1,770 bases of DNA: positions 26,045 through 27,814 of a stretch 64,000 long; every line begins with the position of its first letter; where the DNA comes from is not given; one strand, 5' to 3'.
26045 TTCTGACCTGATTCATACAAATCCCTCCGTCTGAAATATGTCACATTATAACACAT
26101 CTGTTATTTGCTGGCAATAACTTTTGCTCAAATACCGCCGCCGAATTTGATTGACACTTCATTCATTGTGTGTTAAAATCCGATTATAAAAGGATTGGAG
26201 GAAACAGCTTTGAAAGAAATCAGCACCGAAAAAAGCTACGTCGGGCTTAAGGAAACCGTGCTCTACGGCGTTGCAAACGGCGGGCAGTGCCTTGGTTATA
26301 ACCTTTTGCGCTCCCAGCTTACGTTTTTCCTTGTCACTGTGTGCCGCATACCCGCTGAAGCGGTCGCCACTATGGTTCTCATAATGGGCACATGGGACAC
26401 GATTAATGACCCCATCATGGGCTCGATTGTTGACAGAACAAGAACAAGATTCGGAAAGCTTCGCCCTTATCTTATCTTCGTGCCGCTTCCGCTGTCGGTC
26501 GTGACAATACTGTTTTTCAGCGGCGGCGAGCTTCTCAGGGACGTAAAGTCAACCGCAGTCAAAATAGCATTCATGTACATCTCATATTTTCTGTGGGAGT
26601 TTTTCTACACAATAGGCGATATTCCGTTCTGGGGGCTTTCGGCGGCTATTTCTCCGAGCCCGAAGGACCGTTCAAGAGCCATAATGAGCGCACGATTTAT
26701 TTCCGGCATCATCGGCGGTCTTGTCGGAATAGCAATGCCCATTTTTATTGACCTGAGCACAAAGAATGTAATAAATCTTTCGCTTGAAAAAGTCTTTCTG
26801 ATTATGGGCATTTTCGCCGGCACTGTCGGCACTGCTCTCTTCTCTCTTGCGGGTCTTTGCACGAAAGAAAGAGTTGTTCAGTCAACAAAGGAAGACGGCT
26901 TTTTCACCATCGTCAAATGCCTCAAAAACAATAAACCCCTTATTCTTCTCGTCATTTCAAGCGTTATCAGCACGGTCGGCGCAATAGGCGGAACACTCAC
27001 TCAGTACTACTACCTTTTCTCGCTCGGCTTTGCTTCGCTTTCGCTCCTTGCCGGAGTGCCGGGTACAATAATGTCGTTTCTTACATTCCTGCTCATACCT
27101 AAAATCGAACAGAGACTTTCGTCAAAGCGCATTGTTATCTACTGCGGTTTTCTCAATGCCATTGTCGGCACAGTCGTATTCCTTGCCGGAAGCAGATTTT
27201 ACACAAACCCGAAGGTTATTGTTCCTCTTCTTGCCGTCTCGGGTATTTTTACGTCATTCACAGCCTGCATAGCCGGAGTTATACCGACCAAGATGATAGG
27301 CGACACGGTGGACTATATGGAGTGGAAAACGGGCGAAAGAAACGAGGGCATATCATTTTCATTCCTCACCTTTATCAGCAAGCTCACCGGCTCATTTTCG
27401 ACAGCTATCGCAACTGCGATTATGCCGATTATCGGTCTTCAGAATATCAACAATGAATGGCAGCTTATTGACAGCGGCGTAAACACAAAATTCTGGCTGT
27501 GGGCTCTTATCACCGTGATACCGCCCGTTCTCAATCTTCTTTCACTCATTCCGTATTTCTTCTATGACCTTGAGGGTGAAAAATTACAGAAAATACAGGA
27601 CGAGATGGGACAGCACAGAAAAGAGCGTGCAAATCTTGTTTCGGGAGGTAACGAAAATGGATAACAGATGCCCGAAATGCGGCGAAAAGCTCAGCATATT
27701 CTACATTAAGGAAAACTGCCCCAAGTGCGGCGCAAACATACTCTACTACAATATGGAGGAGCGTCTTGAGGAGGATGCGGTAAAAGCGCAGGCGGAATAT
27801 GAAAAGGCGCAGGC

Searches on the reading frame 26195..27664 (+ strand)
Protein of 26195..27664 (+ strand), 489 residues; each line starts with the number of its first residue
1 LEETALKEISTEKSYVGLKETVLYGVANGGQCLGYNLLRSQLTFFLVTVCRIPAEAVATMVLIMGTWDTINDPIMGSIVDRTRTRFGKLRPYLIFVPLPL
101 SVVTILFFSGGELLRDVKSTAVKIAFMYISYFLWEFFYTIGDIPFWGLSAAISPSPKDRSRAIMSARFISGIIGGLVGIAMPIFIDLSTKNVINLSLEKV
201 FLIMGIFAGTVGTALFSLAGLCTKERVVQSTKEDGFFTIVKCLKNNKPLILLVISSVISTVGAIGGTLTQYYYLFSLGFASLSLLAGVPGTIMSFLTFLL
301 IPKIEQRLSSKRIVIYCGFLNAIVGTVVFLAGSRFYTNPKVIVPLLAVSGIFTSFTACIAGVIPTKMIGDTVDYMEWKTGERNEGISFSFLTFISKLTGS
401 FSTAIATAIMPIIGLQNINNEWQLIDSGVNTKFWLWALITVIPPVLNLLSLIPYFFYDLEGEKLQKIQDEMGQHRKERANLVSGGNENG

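Call 34: search_protein_families(library=pfam, proteins=[window:26195-27664:+], max_evalue=0.00001)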
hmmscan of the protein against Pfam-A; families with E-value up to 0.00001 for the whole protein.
window:26195-27664:+ (489 aa): 2 families
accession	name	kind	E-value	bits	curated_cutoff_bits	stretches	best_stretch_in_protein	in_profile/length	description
PF13347.12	MFS_2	-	7.5e-61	206.4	27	1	24-460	2-426/427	MFS/sugar transport protein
PF07690.21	MFS_1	-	9.3e-07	28.5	33.4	1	74-367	51-327/347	Major Facilitator Superfamily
